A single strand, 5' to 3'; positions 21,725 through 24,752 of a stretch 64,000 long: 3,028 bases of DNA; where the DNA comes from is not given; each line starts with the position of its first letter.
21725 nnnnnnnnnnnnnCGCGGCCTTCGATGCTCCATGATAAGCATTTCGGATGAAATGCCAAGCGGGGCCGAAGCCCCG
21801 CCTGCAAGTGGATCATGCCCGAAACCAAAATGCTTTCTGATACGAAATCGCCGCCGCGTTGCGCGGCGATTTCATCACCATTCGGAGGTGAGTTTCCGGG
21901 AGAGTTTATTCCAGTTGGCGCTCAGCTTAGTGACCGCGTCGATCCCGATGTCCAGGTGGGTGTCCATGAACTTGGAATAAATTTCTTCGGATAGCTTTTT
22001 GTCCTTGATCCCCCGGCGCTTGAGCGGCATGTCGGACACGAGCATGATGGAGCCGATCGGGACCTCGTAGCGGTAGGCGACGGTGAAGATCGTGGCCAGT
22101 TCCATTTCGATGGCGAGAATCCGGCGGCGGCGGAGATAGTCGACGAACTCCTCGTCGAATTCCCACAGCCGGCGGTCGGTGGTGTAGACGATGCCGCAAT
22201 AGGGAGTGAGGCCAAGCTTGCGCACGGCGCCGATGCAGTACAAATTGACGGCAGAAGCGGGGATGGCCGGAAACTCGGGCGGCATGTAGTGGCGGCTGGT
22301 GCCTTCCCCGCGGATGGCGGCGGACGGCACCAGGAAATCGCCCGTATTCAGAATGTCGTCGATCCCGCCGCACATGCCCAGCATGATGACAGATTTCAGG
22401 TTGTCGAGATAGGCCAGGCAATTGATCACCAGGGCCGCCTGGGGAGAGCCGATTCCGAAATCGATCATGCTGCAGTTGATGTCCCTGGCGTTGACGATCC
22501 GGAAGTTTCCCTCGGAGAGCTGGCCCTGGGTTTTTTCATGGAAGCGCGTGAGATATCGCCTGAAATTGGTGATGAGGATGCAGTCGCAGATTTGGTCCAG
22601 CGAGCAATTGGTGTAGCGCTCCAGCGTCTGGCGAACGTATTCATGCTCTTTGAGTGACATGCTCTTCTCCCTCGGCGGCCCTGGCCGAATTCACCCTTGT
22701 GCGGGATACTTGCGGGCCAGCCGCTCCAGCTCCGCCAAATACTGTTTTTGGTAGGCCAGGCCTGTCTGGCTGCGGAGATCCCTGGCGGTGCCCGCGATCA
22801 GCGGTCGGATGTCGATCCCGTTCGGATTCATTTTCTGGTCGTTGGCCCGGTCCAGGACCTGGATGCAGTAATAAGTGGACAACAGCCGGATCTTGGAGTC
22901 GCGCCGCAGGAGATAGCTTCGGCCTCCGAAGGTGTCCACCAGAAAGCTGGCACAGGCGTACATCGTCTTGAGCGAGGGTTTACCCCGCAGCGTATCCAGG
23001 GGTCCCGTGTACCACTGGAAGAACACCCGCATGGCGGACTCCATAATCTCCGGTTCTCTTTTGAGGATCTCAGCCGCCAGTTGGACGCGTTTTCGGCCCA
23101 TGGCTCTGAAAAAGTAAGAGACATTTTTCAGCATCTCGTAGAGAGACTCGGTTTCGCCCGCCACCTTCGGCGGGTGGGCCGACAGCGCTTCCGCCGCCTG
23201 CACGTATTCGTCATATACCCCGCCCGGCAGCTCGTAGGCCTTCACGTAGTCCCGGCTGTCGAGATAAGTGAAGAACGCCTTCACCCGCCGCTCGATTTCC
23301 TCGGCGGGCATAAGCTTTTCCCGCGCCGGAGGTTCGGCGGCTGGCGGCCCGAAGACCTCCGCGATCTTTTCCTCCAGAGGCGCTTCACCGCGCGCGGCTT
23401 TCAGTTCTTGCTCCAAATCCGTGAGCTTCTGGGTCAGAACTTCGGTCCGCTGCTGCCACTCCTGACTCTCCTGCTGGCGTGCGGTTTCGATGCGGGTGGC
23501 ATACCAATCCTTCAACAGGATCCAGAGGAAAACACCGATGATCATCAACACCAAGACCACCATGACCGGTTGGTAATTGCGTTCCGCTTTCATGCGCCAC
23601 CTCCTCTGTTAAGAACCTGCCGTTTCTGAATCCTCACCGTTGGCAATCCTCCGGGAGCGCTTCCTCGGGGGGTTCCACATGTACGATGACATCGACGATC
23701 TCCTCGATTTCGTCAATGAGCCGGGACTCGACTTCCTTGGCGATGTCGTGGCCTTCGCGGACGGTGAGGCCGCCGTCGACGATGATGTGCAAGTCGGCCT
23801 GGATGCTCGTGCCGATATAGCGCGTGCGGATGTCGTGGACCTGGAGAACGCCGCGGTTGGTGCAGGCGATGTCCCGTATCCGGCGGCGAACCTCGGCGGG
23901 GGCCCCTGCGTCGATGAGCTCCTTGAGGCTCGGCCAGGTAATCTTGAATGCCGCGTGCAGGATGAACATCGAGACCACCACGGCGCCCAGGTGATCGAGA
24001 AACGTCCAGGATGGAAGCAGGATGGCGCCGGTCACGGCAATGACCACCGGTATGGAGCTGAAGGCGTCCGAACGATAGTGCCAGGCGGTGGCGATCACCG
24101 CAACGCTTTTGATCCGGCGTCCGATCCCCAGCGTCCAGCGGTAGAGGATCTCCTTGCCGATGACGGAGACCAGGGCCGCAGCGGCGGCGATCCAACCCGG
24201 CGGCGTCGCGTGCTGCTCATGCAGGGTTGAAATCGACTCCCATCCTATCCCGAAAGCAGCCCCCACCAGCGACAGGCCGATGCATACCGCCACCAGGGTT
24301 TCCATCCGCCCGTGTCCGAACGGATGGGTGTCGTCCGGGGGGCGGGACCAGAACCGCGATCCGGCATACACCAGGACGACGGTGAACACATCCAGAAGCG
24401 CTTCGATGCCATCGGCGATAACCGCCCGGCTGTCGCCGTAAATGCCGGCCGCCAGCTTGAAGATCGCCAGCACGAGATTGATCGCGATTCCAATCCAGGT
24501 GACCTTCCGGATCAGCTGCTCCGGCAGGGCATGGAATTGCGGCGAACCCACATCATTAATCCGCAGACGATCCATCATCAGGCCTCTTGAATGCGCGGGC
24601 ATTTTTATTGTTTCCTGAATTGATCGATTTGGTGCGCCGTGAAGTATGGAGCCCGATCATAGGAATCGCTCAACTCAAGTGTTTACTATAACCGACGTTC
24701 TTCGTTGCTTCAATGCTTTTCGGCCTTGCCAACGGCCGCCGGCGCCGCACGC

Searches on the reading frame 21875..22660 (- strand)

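Call 70: search_protein_families(library=pfam, proteins=[window:21875-22660:-], max_evalue=0.001)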
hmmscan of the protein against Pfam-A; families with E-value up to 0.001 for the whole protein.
window:21875-22660:- (261 aa): 1 family
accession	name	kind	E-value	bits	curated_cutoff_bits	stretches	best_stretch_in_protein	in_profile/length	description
PF01048.26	PNP_UDP_1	-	1.3e-27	97.2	25.1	1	50-214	31-202/233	Phosphorylase superfamily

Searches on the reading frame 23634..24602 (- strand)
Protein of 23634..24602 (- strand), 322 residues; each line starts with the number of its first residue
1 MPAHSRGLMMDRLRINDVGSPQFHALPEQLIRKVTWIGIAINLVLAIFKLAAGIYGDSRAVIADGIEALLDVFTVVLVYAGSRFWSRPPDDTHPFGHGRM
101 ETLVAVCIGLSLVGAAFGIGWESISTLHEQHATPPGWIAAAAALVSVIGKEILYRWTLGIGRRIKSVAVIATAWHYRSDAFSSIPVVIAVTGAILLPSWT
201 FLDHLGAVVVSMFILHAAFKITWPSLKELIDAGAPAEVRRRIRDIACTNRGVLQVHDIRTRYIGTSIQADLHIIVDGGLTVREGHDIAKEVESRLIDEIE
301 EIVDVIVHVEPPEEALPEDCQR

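Call 70: search_protein_families(library=pfam, proteins=[window:23634-24602:-], max_evalue=0.001)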
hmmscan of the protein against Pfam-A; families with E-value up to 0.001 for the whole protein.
window:23634-24602:- (322 aa): 2 families
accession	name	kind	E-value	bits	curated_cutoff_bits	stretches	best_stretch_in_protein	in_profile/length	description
PF01545.26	Cation_efflux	-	9.3e-47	159.8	26.6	1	36-230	2-198/198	Cation efflux family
PF16916.11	ZT_dimer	-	2.7e-22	79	26.7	1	235-311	2-77/78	Dimerisation domain of Zinc Transporter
